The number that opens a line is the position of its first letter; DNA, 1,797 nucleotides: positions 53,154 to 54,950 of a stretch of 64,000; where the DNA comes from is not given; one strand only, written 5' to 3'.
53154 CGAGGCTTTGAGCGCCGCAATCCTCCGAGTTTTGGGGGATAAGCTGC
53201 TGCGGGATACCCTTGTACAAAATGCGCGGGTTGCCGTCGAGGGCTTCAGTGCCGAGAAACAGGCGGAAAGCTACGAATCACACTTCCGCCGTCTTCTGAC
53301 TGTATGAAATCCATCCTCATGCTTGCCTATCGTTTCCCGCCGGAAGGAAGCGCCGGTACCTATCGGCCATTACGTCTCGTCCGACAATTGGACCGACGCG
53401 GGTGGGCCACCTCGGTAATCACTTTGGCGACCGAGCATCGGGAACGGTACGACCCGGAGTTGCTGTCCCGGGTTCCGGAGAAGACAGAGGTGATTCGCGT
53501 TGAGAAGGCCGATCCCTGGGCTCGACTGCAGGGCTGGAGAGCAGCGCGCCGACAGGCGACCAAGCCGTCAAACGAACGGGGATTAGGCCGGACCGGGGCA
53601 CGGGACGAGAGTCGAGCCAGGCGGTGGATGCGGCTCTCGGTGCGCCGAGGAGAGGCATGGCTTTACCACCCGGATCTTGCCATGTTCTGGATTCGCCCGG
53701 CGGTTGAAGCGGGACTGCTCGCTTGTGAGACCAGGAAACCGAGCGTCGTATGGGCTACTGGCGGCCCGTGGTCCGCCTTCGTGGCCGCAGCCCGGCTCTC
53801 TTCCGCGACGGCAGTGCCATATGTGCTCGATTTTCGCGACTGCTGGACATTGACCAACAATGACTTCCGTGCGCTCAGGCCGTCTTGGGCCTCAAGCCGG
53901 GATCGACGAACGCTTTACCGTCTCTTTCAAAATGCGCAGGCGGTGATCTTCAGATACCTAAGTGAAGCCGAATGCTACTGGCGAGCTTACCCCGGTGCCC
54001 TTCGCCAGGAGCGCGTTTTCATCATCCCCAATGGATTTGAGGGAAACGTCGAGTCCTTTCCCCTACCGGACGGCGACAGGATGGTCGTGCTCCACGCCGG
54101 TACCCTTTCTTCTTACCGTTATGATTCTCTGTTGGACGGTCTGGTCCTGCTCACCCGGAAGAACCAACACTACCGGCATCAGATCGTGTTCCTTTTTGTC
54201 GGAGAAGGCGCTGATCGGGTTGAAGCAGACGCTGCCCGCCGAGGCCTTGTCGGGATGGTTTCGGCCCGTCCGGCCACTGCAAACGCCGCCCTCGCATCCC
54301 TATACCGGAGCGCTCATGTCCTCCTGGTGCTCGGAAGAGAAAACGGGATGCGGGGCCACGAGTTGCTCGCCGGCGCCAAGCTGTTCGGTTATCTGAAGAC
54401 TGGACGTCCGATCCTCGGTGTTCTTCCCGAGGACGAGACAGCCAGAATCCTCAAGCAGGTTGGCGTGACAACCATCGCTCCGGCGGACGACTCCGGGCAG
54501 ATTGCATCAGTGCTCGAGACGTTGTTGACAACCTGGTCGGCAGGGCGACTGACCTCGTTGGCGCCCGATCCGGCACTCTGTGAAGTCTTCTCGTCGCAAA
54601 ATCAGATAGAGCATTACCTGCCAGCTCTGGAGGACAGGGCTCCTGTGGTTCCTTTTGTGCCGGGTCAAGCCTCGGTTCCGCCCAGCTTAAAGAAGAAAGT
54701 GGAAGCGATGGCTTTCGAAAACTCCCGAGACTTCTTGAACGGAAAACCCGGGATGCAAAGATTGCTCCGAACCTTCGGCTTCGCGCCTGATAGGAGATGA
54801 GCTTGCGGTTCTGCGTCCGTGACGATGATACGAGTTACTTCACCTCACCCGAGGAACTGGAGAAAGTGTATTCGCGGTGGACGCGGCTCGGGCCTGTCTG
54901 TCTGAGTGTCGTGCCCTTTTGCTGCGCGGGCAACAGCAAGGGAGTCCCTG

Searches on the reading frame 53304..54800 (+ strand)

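Call 84: search_protein_families(library=pfam, proteins=[window:53304-54800:+], max_evalue=0.00001)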
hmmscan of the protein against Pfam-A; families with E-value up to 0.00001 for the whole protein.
window:53304-54800:+ (498 aa): 1 family
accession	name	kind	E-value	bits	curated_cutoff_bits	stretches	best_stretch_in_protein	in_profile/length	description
PF13439.12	Glyco_transf_4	-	3.2e-06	27.7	28.5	0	117-245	47-166/170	Glycosyltransferase Family 4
